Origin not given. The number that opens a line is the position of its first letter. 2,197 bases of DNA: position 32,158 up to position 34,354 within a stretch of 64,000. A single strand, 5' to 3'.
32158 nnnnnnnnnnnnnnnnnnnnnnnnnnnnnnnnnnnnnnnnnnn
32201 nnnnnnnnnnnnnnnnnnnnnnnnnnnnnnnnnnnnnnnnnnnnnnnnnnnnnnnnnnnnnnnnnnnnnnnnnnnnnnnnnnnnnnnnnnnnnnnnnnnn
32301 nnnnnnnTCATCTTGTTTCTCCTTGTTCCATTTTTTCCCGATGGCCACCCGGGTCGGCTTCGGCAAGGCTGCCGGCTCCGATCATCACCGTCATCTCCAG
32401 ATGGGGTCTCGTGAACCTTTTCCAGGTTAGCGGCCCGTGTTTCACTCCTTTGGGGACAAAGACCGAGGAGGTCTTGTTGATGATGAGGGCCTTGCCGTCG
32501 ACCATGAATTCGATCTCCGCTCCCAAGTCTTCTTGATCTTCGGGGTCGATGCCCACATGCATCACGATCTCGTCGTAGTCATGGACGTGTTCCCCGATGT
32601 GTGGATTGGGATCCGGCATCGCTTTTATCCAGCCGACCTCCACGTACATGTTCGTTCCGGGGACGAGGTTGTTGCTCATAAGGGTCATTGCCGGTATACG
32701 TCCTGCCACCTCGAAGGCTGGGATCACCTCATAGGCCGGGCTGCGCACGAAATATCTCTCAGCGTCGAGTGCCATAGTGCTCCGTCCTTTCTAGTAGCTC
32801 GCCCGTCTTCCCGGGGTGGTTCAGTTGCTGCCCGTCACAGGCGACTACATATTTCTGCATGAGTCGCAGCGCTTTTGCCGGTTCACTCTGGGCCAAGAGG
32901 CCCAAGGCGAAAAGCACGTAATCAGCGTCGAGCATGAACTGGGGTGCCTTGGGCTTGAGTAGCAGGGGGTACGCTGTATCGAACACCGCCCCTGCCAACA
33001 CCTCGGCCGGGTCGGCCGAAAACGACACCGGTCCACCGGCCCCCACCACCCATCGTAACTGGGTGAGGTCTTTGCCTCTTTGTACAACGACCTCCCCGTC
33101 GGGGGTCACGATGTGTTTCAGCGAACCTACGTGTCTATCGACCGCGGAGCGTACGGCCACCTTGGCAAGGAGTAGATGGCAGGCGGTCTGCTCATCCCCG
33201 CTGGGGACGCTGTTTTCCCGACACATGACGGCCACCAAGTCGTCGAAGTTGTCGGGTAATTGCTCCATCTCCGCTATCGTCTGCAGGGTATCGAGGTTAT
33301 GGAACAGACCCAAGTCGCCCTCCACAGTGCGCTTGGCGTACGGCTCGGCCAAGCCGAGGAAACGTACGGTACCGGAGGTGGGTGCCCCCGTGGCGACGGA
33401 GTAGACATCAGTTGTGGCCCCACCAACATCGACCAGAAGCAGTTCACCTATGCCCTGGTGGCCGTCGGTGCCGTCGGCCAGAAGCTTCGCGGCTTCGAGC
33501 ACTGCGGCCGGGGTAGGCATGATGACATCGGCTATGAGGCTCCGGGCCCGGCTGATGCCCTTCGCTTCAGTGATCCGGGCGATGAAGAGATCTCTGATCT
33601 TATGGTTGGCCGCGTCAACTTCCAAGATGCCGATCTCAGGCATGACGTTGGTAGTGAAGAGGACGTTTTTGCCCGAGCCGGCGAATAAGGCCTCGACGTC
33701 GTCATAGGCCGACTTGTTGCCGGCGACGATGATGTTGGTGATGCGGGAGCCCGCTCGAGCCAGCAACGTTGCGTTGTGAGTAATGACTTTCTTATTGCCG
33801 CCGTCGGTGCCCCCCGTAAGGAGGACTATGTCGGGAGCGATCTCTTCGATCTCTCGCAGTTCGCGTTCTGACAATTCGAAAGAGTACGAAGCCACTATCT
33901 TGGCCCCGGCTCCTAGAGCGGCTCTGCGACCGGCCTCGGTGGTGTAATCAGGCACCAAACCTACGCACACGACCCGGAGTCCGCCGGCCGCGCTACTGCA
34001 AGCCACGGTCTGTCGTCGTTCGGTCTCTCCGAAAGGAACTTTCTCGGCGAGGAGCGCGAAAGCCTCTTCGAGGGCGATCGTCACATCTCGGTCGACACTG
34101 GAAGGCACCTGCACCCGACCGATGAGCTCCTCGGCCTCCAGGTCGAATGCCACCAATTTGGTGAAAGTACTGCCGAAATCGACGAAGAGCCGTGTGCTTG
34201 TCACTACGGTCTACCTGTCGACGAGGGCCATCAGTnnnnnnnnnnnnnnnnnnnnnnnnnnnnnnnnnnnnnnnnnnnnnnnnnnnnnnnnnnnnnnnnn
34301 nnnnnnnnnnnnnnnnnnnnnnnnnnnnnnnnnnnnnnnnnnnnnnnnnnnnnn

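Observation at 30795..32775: Two tandem paralog pairs (cupin/cupin and NTF2-like/NTF2-like) between the mutase and reductase genes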

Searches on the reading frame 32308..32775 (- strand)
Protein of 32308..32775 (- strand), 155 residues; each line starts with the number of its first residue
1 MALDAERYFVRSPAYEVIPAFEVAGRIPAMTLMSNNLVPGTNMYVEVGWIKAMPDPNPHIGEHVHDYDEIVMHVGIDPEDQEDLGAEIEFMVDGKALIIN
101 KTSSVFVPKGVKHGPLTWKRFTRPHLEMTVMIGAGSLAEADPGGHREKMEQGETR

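Call 3: search_protein_families(library=pfam, proteins=[window:32308-32775:-], max_evalue=0.1)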
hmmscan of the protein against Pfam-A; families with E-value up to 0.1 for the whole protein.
window:32308-32775:- (155 aa): 1 family
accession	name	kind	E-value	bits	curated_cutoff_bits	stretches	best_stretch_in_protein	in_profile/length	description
PF07883.17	Cupin_2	-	0.017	15.2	27.2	0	87-114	28-55/70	Cupin domain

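Call 7: search_protein_families(library=ncbifam, proteins=[window:32308-32775:-], max_evalue=0.01)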
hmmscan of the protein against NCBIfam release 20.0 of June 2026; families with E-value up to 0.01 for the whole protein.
window:32308-32775:- (155 aa): 0 families

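Call 80: find_homologous_proteins(query=window:32308-32775:-, max_evalue=0.001)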
Query window:32308-32775:- (155 aa): 632 proteins with E <= 0.001 among 648 candidates; the best 120 are listed.
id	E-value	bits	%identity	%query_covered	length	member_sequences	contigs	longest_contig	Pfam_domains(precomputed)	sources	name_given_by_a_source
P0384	1.8e-100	351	100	100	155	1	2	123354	-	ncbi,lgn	-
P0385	1.5e-99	348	99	100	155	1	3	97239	-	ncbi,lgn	-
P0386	7.9e-88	310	53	94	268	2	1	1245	PF07883.18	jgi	jgi:hypothetical protein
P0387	1.5e-82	293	83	97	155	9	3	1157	-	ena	-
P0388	1.6e-82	293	86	94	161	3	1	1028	-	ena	-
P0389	7.3e-82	291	80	100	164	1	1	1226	-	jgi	jgi:hypothetical protein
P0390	4.1e-81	288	82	99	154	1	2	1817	-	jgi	jgi:hypothetical protein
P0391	5.2e-81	288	84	93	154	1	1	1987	-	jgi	jgi:hypothetical protein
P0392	1.1e-80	287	84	92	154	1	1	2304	-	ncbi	-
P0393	4.0e-80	285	81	97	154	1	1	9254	-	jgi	jgi:hypothetical protein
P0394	4.7e-80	285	79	99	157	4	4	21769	-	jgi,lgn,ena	-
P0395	1.1e-79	284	57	96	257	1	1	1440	-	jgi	jgi:hypothetical protein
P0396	2.6e-79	282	80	94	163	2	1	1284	-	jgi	jgi:hypothetical protein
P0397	3.0e-79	282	81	94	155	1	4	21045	-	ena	-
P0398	4.1e-79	282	79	97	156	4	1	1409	-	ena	-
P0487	1.1e-70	254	77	90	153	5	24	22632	-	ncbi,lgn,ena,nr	ncbi:MAG: hypothetical protein GXX84_08650 [Acidobacteria bacterium]|nr:hypothetical protein [Acidob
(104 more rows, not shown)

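Call 81: find_encoding_contigs(protein=P0487, flank=10000, max_places=2)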
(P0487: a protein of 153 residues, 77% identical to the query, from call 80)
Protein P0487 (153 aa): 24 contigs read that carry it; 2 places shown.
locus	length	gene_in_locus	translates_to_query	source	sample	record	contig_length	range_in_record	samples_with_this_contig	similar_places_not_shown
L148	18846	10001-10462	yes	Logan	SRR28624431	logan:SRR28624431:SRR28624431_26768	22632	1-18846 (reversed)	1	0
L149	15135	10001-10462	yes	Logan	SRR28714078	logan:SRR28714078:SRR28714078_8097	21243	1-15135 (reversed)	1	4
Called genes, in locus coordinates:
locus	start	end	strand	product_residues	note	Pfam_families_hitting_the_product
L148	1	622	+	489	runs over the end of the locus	PF00474:SSF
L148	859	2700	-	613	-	PF26061:DUF8021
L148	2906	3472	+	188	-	PF13628:DUF4142, PF03713:DUF305 (faint)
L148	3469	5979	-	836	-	PF12704:MacB_PCD (weak), PF02687:FtsX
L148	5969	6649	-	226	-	PF00005:ABC_tran, PF13304:AAA_21 (faint)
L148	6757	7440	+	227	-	PF25182:NonGDSL, PF04311:DUF459 (faint), PF00657:Lipase_GDSL, PF13472:Lipase_GDSL_2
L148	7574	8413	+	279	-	-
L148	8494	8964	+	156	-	PF00149:Metallophos (faint), PF12850:Metallophos_2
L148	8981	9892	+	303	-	-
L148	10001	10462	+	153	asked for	-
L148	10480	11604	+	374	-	PF02771:Acyl-CoA_dh_N, PF02770:Acyl-CoA_dh_M, PF00441:Acyl-CoA_dh_1, PF08028:Acyl-CoA_dh_2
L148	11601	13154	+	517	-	PF07969:Amidohydro_3, PF01979:Amidohydro_1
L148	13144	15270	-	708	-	PF02515:CoA_transf_3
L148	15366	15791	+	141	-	PF01243:PNPOx_N, PF16242:Pyrid_ox_like (weak)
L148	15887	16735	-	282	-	PF00106:adh_short, PF08659:KR, PF23441:SDR (weak), PF13561:adh_short_C2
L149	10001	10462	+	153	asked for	-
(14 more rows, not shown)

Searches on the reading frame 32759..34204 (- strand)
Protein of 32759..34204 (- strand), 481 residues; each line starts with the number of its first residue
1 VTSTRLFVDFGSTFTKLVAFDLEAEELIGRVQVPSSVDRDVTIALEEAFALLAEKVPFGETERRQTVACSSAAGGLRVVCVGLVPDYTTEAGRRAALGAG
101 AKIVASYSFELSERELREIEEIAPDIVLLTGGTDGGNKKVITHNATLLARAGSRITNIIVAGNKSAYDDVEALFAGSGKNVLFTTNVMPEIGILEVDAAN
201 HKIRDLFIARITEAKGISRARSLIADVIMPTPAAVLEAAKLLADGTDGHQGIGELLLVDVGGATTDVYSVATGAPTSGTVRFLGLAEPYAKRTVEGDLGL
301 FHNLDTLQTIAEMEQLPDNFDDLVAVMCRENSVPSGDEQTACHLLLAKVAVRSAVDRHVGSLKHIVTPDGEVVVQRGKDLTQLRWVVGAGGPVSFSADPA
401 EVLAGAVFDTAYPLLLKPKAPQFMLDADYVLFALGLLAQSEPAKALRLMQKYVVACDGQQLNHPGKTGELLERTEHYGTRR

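Call 3: search_protein_families(library=pfam, proteins=[window:32759-34204:-], max_evalue=0.1)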
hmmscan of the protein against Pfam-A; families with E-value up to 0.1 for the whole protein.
window:32759-34204:- (481 aa): 4 families
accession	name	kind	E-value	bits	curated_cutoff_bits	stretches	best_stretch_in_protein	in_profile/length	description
PF13941.12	MutL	-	9.5e-152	506.3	27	1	6-452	2-449/450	MutL protein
PF05378.19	Hydant_A_N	-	0.0015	18.7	25.2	0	5-55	1-49/176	Hydantoinase/oxoprolinase N-terminal region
PF01968.24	Hydantoinase_A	-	0.0054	16.4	22.9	1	217-275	47-101/291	Hydantoinase/oxoprolinase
PF15152.11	Kisspeptin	-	0.021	16.1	27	1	363-385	46-68/76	Kisspeptin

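Call 7: search_protein_families(library=ncbifam, proteins=[window:32759-34204:-], max_evalue=0.01)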
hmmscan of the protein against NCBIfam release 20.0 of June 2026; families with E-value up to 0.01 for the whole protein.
window:32759-34204:- (481 aa): 3 families
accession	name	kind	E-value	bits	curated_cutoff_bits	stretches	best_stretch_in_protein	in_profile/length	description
NF040745.1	accessory_GlmL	equivalog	3.5e-155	517.3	475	1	6-454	2-458/459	methylaspartate mutase accessory protein GlmL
TIGR01319.1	glmL_fam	subfamily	8.1e-114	381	204.05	1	8-454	1-456/456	GlmL family protein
NF040744.1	ornith_Or-4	equivalog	4.7e-106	355.1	600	1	6-452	4-446/448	GlmL-related ornithine degradation protein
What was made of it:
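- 32759..34204 (-): GlmL-type mutase accessory protein. It overlaps the cupA start by 17 nt. Calls 3 and 7.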
